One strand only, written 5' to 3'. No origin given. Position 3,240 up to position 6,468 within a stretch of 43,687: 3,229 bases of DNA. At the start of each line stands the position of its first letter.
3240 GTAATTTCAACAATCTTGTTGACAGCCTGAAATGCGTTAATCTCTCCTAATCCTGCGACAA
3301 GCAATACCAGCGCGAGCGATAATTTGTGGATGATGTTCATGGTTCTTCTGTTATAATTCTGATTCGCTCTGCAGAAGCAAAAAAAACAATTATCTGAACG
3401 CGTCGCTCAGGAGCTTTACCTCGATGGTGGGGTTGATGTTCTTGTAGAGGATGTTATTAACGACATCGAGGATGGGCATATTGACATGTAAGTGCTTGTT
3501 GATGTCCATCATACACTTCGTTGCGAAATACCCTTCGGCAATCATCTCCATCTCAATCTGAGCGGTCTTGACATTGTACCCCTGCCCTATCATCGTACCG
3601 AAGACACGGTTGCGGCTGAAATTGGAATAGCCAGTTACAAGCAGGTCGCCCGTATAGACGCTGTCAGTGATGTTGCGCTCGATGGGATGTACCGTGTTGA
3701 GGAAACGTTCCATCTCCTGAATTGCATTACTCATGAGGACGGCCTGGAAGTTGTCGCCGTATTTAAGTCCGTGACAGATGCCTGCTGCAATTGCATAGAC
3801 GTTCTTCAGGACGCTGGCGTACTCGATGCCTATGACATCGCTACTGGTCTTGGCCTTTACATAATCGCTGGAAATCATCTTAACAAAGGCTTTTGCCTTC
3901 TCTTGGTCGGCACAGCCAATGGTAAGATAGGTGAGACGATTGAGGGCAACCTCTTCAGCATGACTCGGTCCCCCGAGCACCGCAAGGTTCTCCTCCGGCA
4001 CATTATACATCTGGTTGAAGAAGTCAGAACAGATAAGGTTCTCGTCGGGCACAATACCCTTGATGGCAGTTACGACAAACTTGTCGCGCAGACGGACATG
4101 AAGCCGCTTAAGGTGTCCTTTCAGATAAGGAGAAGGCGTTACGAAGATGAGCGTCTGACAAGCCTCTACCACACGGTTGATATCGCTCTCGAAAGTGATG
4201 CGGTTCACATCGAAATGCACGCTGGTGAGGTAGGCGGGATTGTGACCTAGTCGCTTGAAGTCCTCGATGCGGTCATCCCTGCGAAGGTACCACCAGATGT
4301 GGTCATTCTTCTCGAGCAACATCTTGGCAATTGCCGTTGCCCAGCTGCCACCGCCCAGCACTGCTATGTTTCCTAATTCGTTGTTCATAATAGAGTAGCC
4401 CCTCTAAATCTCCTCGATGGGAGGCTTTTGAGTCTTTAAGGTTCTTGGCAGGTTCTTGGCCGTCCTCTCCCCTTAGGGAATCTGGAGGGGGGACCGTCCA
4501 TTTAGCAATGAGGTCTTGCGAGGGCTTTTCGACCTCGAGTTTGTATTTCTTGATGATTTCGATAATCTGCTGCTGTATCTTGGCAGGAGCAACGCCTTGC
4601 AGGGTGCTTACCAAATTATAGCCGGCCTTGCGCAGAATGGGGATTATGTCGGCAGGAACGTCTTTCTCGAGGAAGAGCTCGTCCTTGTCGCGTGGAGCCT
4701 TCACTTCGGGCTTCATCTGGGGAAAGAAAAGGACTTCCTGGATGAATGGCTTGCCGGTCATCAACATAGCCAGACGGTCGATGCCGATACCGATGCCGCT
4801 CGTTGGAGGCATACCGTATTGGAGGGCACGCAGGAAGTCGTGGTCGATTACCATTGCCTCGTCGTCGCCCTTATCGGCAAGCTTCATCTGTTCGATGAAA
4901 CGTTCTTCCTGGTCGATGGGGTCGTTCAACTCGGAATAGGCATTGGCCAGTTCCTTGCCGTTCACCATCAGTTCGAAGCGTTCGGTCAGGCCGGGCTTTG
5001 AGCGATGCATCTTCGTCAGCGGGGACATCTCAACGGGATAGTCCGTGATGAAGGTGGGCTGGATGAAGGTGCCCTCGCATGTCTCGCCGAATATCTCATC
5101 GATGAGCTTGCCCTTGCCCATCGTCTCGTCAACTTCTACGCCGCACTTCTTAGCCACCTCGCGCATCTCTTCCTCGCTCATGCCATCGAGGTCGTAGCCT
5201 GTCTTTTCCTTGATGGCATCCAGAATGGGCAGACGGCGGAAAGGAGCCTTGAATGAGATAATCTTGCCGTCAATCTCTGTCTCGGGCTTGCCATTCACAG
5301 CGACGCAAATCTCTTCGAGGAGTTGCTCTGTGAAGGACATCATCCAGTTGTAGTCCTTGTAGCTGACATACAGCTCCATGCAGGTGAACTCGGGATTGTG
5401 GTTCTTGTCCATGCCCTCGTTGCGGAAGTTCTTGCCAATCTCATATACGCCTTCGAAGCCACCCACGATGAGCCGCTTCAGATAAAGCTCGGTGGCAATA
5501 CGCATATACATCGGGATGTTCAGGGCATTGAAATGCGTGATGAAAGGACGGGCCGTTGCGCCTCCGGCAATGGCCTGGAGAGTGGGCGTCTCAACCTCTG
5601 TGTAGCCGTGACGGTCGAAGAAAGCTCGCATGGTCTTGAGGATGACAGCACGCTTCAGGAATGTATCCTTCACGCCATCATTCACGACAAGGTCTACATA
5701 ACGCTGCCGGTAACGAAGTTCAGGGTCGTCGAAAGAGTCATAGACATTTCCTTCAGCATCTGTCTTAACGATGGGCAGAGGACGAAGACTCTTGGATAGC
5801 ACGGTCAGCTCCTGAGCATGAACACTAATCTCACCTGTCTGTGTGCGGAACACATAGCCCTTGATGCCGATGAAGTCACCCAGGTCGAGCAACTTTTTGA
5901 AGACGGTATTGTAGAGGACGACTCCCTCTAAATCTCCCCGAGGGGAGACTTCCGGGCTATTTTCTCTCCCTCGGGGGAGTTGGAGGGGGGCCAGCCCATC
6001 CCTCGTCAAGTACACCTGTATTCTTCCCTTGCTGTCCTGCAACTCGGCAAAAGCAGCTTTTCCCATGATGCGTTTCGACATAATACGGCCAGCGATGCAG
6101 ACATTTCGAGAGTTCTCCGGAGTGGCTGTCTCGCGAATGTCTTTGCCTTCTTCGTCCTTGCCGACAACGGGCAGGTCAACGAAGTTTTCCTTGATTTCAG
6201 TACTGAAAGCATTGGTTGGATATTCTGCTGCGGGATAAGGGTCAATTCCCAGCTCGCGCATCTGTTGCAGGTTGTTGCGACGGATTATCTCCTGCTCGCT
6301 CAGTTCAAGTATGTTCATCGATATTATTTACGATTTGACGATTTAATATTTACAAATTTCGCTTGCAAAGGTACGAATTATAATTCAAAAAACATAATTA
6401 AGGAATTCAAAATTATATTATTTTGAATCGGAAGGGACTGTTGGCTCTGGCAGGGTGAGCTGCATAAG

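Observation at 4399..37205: Dispersed nested-hairpin palindromic element family inserted in frame in housekeeping genes, always in the same orientation and frame (RPE-like behaviour in a Bacteroidota genome)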

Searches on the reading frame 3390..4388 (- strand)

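Call 71: search_protein_families(library=pfam, proteins=[window:3390-4388:-], max_evalue=0.00001)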
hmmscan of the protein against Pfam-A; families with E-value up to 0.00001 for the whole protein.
window:3390-4388:- (332 aa): 3 families
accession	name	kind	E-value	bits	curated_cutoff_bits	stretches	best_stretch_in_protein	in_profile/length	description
PF07479.19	NAD_Gly3P_dh_C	-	4.7e-44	150.5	25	1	184-321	1-138/142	NAD-dependent glycerol-3-phosphate dehydrogenase C-terminus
PF01210.29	NAD_Gly3P_dh_N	-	1.5e-30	106.7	23.1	1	7-164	1-157/158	NAD-dependent glycerol-3-phosphate dehydrogenase N-terminus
PF20618.3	GPD_NAD_C_bact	-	1.7e-17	64.2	27.6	1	245-310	2-66/66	Bacterial GPD, NAD-dependent C-terminal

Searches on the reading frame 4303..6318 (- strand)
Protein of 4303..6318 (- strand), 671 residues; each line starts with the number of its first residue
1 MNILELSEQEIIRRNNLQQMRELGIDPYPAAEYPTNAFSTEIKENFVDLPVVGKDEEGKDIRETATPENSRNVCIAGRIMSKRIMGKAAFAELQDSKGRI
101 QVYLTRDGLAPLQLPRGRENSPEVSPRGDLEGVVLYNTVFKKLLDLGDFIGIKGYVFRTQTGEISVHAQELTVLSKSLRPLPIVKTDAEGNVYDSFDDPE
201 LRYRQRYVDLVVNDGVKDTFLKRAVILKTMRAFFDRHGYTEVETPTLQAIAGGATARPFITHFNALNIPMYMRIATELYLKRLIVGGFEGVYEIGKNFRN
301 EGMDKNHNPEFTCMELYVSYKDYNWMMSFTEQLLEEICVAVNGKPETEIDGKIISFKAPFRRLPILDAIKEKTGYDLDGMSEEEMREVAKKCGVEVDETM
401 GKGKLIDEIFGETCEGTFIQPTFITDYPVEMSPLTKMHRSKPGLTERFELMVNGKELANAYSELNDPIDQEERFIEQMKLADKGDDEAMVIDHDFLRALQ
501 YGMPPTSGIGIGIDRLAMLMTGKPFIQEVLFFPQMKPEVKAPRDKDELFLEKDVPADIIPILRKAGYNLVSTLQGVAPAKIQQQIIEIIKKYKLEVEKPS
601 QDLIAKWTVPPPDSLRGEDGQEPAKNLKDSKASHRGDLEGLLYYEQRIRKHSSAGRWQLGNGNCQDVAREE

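Call 16: find_homologous_proteins(query=window:4303-6318:-, max_evalue=1e-50)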
Query window:4303-6318:- (671 aa): 8000 proteins with E <= 1e-50 among 8000 candidates; the best 120 are listed.
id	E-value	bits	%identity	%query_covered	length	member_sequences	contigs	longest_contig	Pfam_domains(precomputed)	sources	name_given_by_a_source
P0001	0.0e+0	1284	93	91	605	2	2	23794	PF01336.32,PF00152.26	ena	-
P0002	0.0e+0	1283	92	91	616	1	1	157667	PF01336.32,PF00152.26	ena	-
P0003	0.0e+0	1282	93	91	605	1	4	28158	PF01336.32,PF00152.26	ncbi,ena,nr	ncbi:MAG: lysine--tRNA ligase [Bacteroidaceae bacterium]|nr:lysine--tRNA ligase [Bacteroidaceae bact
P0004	0.0e+0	1264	93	91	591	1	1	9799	PF01336.32,PF00152.26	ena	-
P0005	0.0e+0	1261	92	91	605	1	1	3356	PF01336.32,PF00152.26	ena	-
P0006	0.0e+0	1260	92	91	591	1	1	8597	PF01336.32,PF00152.26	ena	-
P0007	0.0e+0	1259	91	91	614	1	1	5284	PF01336.32,PF00152.26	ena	-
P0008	0.0e+0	1258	92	91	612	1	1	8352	PF01336.32,PF00152.26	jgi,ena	-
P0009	0.0e+0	1257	92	91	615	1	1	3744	PF01336.32,PF00152.26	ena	-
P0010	0.0e+0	1255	91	91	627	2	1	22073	PF01336.32,PF00152.26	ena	-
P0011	0.0e+0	1255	91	91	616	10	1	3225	PF01336.32,PF00152.26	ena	-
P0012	0.0e+0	1255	92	91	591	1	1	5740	PF01336.32,PF00152.26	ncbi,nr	ncbi:MAG: lysine--tRNA ligase [Bacteroidaceae bacterium]|nr:lysine--tRNA ligase [Bacteroidaceae bact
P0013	0.0e+0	1255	92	91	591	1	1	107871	PF01336.32,PF00152.26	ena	-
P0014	0.0e+0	1255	92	91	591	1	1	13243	PF01336.32,PF00152.26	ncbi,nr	ncbi:MAG: lysine--tRNA ligase [Bacteroidaceae bacterium]|nr:lysine--tRNA ligase [Bacteroidaceae bact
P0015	0.0e+0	1254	92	91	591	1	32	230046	PF01336.32,PF00152.26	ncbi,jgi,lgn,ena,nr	ncbi:MAG: lysine--tRNA ligase [Bacteroidaceae bacterium]|jgi:lysyl-tRNA synthetase class 2|nr:lysine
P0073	0.0e+0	1180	85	91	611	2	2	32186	PF01336.32,PF00152.26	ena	-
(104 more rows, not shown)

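Call 19: find_encoding_contigs(protein=window:4303-6318:-, flank=10000, max_places=4)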
Protein window:4303-6318:- (671 aa): no gene with exactly this product is on record in the collection.

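Call 20: find_encoding_contigs(protein=P0015, flank=10000, max_places=3)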
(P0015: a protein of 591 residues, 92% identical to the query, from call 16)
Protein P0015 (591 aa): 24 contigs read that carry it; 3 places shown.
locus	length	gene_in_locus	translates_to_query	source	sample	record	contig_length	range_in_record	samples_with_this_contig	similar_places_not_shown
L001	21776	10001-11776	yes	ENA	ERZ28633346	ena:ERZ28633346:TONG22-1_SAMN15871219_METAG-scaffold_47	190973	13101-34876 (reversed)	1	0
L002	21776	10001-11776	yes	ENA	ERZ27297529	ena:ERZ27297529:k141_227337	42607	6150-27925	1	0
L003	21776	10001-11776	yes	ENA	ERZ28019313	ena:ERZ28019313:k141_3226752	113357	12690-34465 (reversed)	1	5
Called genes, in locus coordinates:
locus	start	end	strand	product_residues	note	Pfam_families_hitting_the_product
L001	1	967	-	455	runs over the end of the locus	PF00291:PALP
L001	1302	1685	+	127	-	PF03965:Penicillinase_R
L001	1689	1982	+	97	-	-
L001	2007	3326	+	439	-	PF05569:Peptidase_M56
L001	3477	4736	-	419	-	PF03773:ArsP_1, PF26452:DUF8131 (faint), PF00403:HMA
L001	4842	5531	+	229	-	PF01048:PNP_UDP_1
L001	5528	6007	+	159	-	PF02664:LuxS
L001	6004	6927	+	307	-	PF00892:EamA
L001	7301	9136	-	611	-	PF03600:CitMHS, PF00939:Na_sulph_symp, PF02080:TrkA_C, PF00939:Na_sulph_symp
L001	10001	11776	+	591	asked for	PF01336:tRNA_anti-codon, PF00152:tRNA-synt_2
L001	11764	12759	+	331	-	PF01210:NAD_Gly3P_dh_N, PF07479:NAD_Gly3P_dh_C, PF20618:GPD_NAD_C_bact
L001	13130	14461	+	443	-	PF00342:PGI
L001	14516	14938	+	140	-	PF05635:23S_rRNA_IVP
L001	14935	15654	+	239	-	PF00702:Hydrolase, PF12710:HAD (weak), PF13419:HAD_2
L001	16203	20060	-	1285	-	PF02837:Glyco_hydro_2_N, PF22666:Glyco_hydro_2_N2 (weak), PF00703:Glyco_hydro_2, PF02836:Glyco_hydro_2_C (weak), PF22847:Glyco_hydro_43_rel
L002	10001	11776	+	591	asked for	PF01336:tRNA_anti-codon, PF00152:tRNA-synt_2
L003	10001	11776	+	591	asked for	PF01336:tRNA_anti-codon, PF00152:tRNA-synt_2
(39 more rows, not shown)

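Call 30: find_encoding_contigs(protein=P0003, flank=10000, max_places=1)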
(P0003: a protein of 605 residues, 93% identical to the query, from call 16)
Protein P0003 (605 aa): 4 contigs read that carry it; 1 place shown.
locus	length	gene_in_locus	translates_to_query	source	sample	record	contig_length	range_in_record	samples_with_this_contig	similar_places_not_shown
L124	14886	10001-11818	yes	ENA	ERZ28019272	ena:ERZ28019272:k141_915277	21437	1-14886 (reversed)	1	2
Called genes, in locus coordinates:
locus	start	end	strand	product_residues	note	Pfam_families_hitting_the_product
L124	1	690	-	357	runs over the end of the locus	PF00155:Aminotran_1_2 (faint), PF01212:Beta_elim_lyase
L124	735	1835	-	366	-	PF00112:Peptidase_C1 (weak), PF03051:Peptidase_C1_2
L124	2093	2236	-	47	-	-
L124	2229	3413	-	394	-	PF07075:NamZ_N, PF20732:NamZ_C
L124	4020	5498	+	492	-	PF03629:SASA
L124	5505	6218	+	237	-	PF13350:Y_phosphatase3, PF00782:DSPc (faint)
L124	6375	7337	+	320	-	PF01145:Band_7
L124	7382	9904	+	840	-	PF13734:Inhibitor_I69, PF01640:Peptidase_C10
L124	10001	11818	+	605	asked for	PF01336:tRNA_anti-codon, PF00152:tRNA-synt_2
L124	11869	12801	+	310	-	PF01210:NAD_Gly3P_dh_N, PF07479:NAD_Gly3P_dh_C, PF20618:GPD_NAD_C_bact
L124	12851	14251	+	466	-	PF10503:Esterase_PHB (weak), PF02230:Abhydrolase_2 (weak), PF00326:Peptidase_S9 (weak)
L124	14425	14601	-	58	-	PF09339:HTH_IclR (weak)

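Call 31: find_encoding_contigs(protein=P0002, flank=10000, max_places=1)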
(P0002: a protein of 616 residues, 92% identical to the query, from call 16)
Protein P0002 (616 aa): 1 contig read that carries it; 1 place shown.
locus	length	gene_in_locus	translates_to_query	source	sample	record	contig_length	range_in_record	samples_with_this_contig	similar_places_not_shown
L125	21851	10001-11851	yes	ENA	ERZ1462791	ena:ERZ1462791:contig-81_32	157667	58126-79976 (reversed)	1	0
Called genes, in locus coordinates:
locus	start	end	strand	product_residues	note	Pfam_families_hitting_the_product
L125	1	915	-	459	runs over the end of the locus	PF00079:Serpin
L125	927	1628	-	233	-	-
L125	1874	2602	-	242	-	-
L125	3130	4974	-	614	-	PF08757:CotH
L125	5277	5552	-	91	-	PF15738:YafQ_toxin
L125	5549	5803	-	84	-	-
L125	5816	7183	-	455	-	PF00291:PALP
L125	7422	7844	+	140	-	-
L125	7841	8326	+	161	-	PF20215:DUF6575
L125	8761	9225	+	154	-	PF12833:HTH_18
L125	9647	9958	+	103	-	-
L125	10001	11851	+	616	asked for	PF01336:tRNA_anti-codon (weak), PF00152:tRNA-synt_2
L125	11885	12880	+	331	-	PF01210:NAD_Gly3P_dh_N, PF07479:NAD_Gly3P_dh_C, PF20618:GPD_NAD_C_bact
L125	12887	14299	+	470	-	PF02230:Abhydrolase_2 (weak), PF10503:Esterase_PHB (weak), PF00326:Peptidase_S9 (weak)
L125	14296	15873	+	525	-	PF04616:Glyco_hydro_43, PF03422:CBM_6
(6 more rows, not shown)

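Call 32: find_encoding_contigs(protein=P0010, flank=10000, max_places=1)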
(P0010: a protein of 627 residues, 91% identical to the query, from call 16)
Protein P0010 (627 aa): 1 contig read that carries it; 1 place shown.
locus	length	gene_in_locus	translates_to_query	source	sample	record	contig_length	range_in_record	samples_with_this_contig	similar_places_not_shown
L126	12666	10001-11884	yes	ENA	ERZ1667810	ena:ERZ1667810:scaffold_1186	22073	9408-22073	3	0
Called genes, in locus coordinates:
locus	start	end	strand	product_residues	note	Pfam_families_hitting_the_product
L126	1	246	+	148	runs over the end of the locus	PF22544:HYDIN_VesB_CFA65-like_Ig, PF07610:DUF1573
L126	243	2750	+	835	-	PF01055:Glyco_hydro_31_2nd, PF21365:Glyco_hydro_31_3rd, PF17137:DUF5110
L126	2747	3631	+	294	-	-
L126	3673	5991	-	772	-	PF00176:SNF2-rel_dom, PF04851:ResIII, PF00271:Helicase_C, PF16203:ERCC3_RAD25_C (weak)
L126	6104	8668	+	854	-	PF00501:AMP-binding, PF23562:AMP-binding_C_3 (weak), PF01553:Acyltransferase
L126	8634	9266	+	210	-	PF03006:HlyIII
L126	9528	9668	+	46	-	-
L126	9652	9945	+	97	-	-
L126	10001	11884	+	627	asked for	PF01336:tRNA_anti-codon (weak), PF00152:tRNA-synt_2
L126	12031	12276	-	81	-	-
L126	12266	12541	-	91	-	-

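Call 33: find_encoding_contigs(protein=P0073, flank=10000, max_places=1)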
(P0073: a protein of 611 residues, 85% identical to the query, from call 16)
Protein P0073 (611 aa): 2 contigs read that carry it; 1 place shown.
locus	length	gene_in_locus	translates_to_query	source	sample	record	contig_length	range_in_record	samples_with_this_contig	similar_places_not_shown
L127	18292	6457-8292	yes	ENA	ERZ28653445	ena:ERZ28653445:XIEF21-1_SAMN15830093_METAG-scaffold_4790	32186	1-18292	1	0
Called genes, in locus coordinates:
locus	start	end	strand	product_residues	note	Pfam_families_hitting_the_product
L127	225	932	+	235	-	PF02498:Bro-N, PF03374:ANT (weak)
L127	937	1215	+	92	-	-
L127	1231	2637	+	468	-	-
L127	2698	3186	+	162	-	-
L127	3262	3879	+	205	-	PF03358:FMN_red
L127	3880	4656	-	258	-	PF27507:DjlA_TM, PF05099:TerB, PF00226:DnaJ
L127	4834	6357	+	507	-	PF01073:3Beta_HSD, PF01370:Epimerase, PF07993:NAD_binding_4 (faint), PF13460:NAD_binding_10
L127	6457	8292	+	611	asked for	PF01336:tRNA_anti-codon (weak), PF00152:tRNA-synt_2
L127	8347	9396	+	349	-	PF01210:NAD_Gly3P_dh_N, PF07479:NAD_Gly3P_dh_C, PF20618:GPD_NAD_C_bact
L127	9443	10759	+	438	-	PF00342:PGI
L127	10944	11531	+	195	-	PF00702:Hydrolase, PF13419:HAD_2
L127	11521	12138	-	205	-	PF03358:FMN_red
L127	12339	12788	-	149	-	PF19555:DUF6078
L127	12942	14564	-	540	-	PF05569:Peptidase_M56, PF03544:TonB_C (weak)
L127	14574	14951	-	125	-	PF03965:Penicillinase_R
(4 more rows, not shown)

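Call 113: predict_structure(alignment_id=A8)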
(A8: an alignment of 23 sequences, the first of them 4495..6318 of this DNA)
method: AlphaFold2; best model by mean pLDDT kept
length: 608 residues; sequences in the alignment: 23
mean_pLDDT: 41.7   pTM: 0.32
mean pLDDT of the five models: 41.7, 41.4, 40.8, 40.6, 39.7
residues with pLDDT >= 90: 0; 70-90: 83; 50-70: 76; < 50: 449
segments of 3 or more residues with pLDDT < 50: 1-49, 64-228, 237-287, 292-330, 358-365, 415-544
pLDDT, mean of each block of 10 residues (from residue 1): 29 42 33 24 37 61 45 31 27 32 30 27 28 36 38 37 37 28 32 33 28 33 48 44 23 22 26 38 47 45 37 35 33 60 63 50 52 75 82 76 62 45 22 24 26 25 25 32 24 26 22 29 26 23 52 82 74 78 86 83 83
secondary structure, 60 per line:
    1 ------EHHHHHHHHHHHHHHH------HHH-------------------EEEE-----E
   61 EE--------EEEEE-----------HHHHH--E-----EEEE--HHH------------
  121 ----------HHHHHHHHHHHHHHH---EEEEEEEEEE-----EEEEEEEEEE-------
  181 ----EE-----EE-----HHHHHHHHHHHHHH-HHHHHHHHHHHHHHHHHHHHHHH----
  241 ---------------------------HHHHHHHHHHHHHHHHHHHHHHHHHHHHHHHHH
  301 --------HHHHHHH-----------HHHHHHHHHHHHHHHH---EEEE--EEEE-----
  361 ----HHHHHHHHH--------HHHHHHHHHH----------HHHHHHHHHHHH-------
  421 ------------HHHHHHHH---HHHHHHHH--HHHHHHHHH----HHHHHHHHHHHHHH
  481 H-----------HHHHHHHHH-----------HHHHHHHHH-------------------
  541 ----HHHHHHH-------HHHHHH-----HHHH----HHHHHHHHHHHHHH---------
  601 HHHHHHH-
elements in order: H8-22 E51-54 E60-62 E71-75 H87-91 E100-103 H131-145 E149-158 E164-173 H199-212 H214-236 H268-300 H309-315 H327-342 E346-349 E352-355 H365-373 H382-391 H402-413 H433-440 H444-451 H454-462 H467-481 H493-501 H513-521 H545-551 H559-564 H570-573 H578-591 H601-607

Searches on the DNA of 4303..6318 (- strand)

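Call 25: search_rna_families(source=window, start=5890, end=6020, threshold=evalue, max_evalue=10)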
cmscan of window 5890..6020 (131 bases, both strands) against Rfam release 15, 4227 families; matches with E-value up to 10: 14.
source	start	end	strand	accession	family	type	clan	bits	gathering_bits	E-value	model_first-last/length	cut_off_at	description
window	5921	5990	+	RF01923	mir-711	Gene; miRNA;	-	20.9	68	0.017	1-69/69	no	mir-711 microRNA precursor family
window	5922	5989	+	RF03820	mir-5429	Gene; miRNA;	-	18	80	0.27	1-83/83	no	mir-5429 microRNA precursor family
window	5918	5995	+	RF03811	mir-1896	Gene; miRNA;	-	17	100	0.37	1-81/81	no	mir-1896 microRNA precursor family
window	5914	5994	+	RF03996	mir-3012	Gene; miRNA;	-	16.8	90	0.89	1-68/68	no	mir-3012 microRNA precursor family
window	5922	5989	+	RF03941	mir-3158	Gene; miRNA;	-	16.4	97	1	1-81/81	no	mir-3158 microRNA precursor family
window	5953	5988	-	RF01100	PK-BYV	Cis-reg;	-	15.8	50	0.28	1-40/40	no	3'-terminal pseudoknot in BYV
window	5913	5999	+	RF02094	mir-1803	Gene; miRNA;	-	15.3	95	1.6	1-76/76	no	mir-1803 microRNA precursor microRNA precursor family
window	5936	5976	+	RF03360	mir-3156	Gene; miRNA;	-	14.9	76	1.7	1-77/77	no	mir-3156 microRNA precursor family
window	5937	5975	+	RF00752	mir-14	Gene; miRNA;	-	14.2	53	1.2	1-63/63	no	mir-14 microRNA precursor family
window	5959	5995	+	RF00502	TCV_Pr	Cis-reg;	-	12.1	40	7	1-34/34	no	Turnip crinkle virus (TCV) core promoter hairpin (Pr)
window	5922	5948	-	RF01762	whalefall-1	Gene; sRNA;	-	11.6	37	1.4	4-53/56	no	Whalefall-1 RNA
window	5954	5998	-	RF02975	DUF3800-XI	Gene; sRNA;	-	11.2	37.8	1.9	1-48/48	no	DUF3800-XI RNA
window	5930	5992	+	RF01762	whalefall-1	Gene; sRNA;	-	10.2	37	3.8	1-56/56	no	Whalefall-1 RNA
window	5935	5946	-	RF01716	PhotoRC-I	Cis-reg;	-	8.5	45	6.5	32-43/44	no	PhotoRC-I RNA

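Call 92: search_with_rna_model(model_id=R1, sources=[L001, L124, L125, L126, L127], filters=off, max_evalue=0.05)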
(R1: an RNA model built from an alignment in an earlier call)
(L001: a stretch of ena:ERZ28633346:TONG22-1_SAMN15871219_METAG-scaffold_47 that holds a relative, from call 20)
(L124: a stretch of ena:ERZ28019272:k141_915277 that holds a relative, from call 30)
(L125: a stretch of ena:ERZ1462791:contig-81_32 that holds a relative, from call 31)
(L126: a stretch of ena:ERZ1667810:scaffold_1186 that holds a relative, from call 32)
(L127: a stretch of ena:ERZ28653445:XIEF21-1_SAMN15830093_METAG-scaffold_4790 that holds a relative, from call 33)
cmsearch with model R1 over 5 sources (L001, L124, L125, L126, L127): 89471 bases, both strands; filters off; matches with E-value up to 0.05: 19.
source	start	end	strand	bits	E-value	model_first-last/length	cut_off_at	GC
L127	8379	8411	+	34.2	7.6e-06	1-33/33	no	0.73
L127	6789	6821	-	33.5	1.1e-05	1-33/33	no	0.73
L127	10763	10795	-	33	1.5e-05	1-33/33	no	0.76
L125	10388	10420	+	28.7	0.00014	1-33/33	no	0.7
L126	2532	2564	-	27.5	0.00027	1-33/33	no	0.67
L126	6458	6490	+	26.2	0.00052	1-33/33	no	0.52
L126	5095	5127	+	25.7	0.00068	1-33/33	no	0.61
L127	6830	6862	+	25.1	0.00093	1-33/33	no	0.61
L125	10337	10369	-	24.7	0.0012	1-33/33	no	0.79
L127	8293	8325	-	24.4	0.0014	1-33/33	no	0.79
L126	3850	3882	+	24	0.0016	1-33/33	no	0.64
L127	10830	10862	+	20.4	0.011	1-33/33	no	0.73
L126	10344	10376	-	20.1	0.013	1-33/33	no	0.64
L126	3781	3813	-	19.9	0.014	1-33/33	no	0.67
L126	6412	6444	-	19.7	0.016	1-33/33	no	0.52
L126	5046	5078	-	19.6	0.017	1-33/33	no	0.67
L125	20930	20962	+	19.2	0.021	1-33/33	no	0.67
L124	14123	14155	-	18.6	0.029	1-33/33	no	0.58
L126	10407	10439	+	18.1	0.037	1-33/33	no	0.67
